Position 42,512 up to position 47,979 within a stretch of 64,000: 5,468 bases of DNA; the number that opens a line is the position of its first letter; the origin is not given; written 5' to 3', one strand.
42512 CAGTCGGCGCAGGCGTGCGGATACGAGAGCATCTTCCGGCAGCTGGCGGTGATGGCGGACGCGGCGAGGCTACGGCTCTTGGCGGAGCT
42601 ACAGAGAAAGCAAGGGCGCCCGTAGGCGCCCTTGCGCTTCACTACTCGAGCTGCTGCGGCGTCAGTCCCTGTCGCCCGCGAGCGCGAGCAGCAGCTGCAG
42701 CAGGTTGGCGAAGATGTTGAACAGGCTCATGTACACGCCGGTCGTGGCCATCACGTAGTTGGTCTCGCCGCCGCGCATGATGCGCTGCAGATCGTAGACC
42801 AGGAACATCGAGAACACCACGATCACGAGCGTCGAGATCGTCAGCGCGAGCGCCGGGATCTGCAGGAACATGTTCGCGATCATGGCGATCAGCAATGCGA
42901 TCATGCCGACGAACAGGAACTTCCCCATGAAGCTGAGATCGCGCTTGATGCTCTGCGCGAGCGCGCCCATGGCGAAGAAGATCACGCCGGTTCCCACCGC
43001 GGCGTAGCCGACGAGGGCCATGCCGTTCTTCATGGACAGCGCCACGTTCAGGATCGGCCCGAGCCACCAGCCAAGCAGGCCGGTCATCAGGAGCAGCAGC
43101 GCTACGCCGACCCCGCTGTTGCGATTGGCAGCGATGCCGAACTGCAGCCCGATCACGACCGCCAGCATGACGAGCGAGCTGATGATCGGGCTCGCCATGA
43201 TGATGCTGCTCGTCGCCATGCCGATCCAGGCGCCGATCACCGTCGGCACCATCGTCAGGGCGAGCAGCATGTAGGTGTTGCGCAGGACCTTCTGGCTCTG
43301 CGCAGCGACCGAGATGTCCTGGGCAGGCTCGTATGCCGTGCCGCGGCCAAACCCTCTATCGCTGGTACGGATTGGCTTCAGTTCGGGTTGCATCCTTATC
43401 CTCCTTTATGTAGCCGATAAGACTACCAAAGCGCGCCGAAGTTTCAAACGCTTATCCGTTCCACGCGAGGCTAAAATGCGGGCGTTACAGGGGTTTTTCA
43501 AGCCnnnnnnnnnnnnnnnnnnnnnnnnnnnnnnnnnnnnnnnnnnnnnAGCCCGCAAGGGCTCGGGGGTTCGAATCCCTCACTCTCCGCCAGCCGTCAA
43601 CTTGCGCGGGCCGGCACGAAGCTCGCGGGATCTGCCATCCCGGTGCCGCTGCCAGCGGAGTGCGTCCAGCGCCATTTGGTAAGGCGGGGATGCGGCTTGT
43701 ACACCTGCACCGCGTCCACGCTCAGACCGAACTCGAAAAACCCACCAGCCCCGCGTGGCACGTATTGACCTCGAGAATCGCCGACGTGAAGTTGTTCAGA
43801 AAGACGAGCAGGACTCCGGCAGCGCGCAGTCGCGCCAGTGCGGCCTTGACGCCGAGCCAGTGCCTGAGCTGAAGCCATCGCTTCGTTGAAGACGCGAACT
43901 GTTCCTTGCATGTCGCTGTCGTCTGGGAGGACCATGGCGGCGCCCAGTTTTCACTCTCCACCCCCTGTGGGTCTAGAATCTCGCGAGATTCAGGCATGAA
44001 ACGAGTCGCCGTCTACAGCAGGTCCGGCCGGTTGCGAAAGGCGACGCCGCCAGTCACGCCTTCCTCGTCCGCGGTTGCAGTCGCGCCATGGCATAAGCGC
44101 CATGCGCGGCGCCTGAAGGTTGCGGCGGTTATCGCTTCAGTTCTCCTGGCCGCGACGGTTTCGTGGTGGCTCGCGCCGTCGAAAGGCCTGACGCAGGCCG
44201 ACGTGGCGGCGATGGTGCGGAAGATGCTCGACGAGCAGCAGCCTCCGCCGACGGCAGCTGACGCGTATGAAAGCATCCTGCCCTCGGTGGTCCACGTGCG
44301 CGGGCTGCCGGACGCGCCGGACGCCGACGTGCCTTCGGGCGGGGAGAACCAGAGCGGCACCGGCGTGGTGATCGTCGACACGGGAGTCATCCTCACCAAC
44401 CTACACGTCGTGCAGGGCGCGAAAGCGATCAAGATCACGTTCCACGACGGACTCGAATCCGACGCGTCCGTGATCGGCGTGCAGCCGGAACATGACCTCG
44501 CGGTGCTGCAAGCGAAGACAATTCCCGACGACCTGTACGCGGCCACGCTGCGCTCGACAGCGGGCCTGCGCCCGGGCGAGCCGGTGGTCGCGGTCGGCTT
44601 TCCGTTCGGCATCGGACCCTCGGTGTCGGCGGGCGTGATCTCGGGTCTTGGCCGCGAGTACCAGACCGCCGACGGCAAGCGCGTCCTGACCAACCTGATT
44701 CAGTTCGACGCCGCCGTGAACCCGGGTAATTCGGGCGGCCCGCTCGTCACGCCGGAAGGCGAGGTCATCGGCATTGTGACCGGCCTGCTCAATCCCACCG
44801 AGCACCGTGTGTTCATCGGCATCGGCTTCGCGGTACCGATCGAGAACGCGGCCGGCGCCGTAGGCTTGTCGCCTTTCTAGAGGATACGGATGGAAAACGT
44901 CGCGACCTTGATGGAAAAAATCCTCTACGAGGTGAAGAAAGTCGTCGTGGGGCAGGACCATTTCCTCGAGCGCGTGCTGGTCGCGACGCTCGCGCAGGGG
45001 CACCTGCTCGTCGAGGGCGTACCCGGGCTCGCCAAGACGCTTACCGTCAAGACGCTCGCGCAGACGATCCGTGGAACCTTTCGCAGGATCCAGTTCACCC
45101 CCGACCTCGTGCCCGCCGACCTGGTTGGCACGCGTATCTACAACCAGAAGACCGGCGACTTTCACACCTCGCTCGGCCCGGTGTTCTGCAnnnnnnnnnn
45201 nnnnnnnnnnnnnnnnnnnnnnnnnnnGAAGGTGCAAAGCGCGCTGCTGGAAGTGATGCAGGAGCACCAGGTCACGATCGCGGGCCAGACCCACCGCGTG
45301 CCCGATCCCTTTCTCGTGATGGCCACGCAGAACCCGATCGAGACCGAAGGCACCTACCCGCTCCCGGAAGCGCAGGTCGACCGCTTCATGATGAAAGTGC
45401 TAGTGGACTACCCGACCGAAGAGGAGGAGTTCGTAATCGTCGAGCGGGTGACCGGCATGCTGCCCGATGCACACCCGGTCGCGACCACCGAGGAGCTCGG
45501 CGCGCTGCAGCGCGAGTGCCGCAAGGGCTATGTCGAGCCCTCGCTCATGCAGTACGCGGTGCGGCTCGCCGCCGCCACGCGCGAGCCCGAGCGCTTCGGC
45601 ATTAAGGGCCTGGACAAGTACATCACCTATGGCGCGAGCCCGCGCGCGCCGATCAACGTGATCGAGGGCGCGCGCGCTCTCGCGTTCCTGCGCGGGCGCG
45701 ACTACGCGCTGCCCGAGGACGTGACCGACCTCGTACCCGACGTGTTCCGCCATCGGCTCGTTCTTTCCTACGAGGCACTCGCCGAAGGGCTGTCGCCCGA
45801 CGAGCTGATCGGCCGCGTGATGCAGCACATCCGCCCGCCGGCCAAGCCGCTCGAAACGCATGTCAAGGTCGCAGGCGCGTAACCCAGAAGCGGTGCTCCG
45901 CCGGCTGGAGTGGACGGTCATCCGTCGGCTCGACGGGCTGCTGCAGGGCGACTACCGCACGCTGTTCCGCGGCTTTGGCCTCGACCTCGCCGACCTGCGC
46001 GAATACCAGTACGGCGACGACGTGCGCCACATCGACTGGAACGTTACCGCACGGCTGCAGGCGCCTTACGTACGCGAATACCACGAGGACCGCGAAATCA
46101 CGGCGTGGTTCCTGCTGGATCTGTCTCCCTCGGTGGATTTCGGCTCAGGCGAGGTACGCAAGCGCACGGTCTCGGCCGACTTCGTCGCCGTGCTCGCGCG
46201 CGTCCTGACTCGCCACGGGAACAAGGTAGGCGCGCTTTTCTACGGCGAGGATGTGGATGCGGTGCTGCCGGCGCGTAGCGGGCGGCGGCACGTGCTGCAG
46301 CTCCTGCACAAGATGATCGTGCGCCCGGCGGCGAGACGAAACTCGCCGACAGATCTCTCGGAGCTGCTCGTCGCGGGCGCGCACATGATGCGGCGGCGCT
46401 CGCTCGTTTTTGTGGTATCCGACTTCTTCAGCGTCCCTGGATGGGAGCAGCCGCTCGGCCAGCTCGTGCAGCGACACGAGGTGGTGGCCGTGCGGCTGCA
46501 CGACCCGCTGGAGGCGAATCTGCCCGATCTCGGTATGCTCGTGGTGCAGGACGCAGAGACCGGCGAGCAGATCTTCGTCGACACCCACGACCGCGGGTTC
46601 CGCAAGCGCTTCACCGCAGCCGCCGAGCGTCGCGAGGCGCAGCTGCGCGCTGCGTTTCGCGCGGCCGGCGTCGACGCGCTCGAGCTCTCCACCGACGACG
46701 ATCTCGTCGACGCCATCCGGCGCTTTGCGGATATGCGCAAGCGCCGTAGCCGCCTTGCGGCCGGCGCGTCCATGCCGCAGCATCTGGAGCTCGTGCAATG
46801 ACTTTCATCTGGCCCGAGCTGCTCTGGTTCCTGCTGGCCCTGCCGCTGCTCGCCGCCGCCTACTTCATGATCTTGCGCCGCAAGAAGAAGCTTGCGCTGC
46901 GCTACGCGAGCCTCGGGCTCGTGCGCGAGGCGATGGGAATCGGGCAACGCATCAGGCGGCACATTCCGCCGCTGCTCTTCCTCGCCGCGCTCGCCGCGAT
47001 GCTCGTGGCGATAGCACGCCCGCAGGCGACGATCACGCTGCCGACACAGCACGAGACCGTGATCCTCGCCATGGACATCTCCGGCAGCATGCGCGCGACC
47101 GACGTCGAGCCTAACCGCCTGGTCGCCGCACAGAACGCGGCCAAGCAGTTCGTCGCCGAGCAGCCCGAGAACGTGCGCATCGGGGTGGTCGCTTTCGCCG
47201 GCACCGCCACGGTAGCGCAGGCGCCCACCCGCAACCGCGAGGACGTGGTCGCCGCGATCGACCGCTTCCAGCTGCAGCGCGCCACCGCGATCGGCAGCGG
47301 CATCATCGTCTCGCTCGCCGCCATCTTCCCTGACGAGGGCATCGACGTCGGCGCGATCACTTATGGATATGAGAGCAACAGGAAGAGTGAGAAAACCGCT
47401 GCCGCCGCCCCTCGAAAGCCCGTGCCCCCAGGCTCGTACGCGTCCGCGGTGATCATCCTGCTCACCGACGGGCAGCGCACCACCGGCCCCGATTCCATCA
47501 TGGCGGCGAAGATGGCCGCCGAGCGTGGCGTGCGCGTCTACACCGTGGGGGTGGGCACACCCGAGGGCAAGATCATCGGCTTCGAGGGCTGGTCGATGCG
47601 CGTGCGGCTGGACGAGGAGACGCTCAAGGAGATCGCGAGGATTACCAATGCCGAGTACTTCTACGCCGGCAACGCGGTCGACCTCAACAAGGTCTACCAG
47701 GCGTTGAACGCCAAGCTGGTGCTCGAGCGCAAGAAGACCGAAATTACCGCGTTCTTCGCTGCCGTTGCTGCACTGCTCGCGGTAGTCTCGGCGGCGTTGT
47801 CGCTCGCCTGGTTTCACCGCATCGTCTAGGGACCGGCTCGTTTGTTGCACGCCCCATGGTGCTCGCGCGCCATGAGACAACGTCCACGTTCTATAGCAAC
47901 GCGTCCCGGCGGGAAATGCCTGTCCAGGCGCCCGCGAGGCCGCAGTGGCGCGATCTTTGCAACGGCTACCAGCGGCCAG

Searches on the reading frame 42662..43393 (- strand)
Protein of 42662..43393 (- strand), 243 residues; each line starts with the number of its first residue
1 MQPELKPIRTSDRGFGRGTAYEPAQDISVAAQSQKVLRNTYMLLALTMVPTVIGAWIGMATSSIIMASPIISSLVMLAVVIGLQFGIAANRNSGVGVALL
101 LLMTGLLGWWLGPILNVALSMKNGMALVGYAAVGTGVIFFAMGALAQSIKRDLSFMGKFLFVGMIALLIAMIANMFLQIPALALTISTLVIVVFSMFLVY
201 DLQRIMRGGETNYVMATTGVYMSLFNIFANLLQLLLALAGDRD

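Call 67: search_protein_families(library=pfam, proteins=[window:42662-43393:-], max_evalue=0.00001)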
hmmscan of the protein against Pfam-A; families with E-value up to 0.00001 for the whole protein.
window:42662-43393:- (243 aa): 1 family
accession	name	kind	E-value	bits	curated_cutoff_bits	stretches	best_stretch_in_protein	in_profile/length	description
PF01027.25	Bax1-I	-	4.2e-43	148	34.1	1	34-235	1-207/207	Inhibitor of apoptosis-promoting Bax1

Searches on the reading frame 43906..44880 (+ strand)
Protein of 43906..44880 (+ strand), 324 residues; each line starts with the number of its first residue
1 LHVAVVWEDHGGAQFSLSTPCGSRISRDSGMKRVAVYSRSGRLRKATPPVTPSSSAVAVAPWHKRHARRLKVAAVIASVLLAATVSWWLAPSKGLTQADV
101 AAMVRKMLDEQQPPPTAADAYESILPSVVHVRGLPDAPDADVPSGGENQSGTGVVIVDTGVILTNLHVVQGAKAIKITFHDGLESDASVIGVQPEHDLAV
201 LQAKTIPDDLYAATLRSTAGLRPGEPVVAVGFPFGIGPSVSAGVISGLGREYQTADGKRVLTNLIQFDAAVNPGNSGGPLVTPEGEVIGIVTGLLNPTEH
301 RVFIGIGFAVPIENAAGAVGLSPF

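Call 67: search_protein_families(library=pfam, proteins=[window:43906-44880:+], max_evalue=0.00001)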
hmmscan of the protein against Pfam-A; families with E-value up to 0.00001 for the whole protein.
window:43906-44880:+ (324 aa): 2 families
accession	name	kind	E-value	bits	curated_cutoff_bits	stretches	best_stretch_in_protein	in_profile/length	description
PF13365.12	Trypsin_2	-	7.7e-32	111.5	27.6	1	151-290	1-144/144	Trypsin-like peptidase domain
PF00089.32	Trypsin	-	5.3e-13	49.7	20.6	1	151-314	26-215/220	Trypsin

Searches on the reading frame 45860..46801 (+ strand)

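Call 67: search_protein_families(library=pfam, proteins=[window:45860-46801:+], max_evalue=0.00001)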
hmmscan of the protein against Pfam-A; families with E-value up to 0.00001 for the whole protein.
window:45860-46801:+ (313 aa): 2 families
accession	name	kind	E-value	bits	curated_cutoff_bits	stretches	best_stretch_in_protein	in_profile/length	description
PF01882.25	DUF58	-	3.8e-65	219.5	23.4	1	45-260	1-215/216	Protein of unknown function DUF58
PF13519.12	VWA_2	-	6.3e-06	27.2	27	0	83-189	2-106/107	von Willebrand factor type A domain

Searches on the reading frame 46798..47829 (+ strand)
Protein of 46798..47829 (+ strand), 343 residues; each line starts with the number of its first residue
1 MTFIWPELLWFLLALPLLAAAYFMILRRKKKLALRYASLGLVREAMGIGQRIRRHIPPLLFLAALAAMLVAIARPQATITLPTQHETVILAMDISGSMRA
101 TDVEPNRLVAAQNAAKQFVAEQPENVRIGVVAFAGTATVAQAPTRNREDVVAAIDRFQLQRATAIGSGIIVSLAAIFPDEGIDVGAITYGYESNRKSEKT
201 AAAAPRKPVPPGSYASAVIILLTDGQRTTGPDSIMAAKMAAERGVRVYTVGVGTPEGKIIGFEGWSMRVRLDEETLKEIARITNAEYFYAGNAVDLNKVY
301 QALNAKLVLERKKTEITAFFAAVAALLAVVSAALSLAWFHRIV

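Call 67: search_protein_families(library=pfam, proteins=[window:46798-47829:+], max_evalue=0.00001)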
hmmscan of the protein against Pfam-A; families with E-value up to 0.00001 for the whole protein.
window:46798-47829:+ (343 aa): 3 families
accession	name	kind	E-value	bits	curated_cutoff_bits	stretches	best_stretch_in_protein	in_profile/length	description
PF13519.12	VWA_2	-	3.8e-17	63.3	27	1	88-175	1-88/107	von Willebrand factor type A domain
PF00092.34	VWA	-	2e-15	57.9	23.8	1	88-292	2-163/174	von Willebrand factor type A domain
PF07584.16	BatA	-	2e-08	35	25.9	1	1-75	1-77/77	Aerotolerance regulator N-terminal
